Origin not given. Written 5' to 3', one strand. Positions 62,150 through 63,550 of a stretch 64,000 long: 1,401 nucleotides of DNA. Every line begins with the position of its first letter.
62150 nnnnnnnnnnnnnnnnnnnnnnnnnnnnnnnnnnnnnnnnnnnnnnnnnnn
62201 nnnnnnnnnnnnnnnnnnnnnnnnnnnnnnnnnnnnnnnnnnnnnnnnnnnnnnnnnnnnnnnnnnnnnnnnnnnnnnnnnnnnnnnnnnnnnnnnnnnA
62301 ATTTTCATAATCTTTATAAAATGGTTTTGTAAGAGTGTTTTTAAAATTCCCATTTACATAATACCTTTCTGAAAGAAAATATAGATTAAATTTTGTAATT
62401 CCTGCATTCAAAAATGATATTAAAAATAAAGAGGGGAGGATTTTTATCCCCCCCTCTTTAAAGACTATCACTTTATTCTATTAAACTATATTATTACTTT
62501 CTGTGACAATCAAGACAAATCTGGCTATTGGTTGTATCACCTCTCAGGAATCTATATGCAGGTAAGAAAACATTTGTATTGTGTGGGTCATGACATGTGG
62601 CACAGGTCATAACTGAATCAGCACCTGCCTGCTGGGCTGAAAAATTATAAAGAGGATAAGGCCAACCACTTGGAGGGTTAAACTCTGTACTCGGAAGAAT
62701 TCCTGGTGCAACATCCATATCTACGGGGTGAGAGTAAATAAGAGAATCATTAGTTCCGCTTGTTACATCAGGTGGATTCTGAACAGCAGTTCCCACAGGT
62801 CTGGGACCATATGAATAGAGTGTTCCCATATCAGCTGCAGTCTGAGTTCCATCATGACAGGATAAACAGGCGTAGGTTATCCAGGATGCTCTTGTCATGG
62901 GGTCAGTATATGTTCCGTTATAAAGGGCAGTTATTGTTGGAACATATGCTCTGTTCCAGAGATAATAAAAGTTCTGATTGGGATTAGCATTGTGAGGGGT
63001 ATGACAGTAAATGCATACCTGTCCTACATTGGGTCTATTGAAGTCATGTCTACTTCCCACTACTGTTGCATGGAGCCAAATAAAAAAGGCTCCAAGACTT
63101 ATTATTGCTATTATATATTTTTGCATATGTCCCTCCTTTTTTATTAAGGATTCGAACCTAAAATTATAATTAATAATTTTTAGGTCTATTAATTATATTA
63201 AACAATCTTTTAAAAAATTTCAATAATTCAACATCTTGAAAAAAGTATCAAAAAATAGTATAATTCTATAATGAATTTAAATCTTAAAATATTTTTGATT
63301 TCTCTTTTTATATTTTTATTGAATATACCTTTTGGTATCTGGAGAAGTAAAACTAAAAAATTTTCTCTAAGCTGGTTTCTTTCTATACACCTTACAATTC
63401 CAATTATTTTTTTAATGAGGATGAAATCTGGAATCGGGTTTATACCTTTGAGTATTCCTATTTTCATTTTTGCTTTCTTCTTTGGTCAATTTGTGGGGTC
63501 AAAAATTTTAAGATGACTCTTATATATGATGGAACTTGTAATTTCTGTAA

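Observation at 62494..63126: Highly-expressed-looking secreted tetraheme cytochrome: candidate filament-forming (OmcE-like) extracellular cytochrome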

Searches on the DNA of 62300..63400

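Call 50: search_rna_families(source=window, start=62300, end=63400, threshold=evalue, max_evalue=1)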
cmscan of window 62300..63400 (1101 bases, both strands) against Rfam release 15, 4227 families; matches with E-value up to 1: 8.
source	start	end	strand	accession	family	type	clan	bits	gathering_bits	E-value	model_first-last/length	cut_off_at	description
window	62355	62467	+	RF01774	rpsL_ricks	Cis-reg; leader;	-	34.7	60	0.058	1-131/131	no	Rickettsia rpsL leader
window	62369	62466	+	RF02029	sraA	Gene; sRNA;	-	27.7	56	0.074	1-95/95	no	sraA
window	62419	62505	-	RF00558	L20_leader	Cis-reg; leader;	-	25.4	58.7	0.018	1-127/127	no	Ribosomal protein L20 leader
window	62422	62499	-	RF02029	sraA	Gene; sRNA;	-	22.5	56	0.92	1-95/95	no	sraA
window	62393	62482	+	RF00243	traJ_5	Cis-reg;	CL00016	21.9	50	0.85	1-109/109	no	traJ 5' UTR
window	62429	62504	-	RF01477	rli43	Gene; sRNA;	-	20.5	100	0.018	88-170/255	no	Listeria sRNA rli43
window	62900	62941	+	RF02056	STnc390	Gene; sRNA;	-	18.3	50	0.58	1-60/60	no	Salmonella sRNA STnc390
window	62426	62541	-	RF00166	PrrB_RsmZ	Gene; sRNA;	CL00106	18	44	0.13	1-133/133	no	PrrB/RsmZ RNA family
